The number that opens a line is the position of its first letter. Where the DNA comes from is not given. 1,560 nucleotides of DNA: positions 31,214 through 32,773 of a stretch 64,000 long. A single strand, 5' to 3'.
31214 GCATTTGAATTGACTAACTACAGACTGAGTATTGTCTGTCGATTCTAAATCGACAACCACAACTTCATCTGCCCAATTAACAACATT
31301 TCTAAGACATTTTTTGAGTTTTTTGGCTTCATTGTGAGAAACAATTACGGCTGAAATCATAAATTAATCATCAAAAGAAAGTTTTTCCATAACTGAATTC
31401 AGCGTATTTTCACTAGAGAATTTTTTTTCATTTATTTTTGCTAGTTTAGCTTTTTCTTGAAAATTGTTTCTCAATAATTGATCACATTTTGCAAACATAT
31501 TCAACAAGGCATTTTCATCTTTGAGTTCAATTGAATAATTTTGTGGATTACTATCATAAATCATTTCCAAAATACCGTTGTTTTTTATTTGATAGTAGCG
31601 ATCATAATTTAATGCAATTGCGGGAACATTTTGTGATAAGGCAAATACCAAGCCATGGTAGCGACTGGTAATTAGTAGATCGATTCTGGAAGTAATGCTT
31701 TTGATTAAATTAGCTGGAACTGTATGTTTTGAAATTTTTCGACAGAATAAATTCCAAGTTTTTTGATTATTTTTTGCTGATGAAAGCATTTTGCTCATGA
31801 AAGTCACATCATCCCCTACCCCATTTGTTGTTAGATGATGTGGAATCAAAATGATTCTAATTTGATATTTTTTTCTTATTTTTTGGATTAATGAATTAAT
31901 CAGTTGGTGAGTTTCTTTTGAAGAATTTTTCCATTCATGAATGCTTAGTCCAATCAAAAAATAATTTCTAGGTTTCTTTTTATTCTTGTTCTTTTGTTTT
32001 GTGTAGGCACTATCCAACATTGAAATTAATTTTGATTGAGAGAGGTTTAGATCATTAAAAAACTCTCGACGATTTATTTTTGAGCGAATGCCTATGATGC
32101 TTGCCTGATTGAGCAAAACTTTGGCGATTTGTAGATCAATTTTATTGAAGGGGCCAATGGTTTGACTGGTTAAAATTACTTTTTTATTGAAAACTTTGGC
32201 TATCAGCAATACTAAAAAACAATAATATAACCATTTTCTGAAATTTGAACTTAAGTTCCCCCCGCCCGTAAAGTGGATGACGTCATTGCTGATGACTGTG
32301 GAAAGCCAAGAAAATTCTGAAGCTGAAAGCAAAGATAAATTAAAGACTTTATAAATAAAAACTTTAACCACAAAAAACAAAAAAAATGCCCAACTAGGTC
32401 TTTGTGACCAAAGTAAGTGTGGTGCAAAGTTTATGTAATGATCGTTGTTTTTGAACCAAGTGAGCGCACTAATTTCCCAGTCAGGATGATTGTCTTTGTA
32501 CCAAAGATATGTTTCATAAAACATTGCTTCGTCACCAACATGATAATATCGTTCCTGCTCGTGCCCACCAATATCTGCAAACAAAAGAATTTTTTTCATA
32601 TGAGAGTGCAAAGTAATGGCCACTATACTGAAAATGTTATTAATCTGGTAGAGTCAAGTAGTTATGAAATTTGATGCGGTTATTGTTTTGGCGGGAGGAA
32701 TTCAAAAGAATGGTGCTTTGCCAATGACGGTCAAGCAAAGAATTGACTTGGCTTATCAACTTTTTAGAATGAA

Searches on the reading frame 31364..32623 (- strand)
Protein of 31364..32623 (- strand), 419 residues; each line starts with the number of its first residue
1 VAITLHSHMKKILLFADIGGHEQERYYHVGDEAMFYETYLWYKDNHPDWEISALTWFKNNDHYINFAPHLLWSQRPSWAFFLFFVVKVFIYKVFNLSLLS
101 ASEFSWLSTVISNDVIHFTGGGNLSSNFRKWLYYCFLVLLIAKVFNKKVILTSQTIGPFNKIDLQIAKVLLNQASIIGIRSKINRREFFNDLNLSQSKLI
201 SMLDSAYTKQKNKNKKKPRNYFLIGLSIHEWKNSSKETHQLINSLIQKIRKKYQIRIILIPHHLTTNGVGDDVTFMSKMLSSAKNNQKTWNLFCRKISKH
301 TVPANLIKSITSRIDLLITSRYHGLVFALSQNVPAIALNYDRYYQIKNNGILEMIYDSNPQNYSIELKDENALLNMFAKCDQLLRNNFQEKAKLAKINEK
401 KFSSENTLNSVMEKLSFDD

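Call 39: search_protein_families(library=pfam, proteins=[window:31364-32623:-], max_evalue=0.001)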
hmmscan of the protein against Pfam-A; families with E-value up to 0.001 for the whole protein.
window:31364-32623:- (419 aa): 1 family
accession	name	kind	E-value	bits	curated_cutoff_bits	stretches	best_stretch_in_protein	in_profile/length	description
PF04230.19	PS_pyruv_trans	-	1.5e-25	91.1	25.3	1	29-341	2-279/280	Polysaccharide pyruvyl transferase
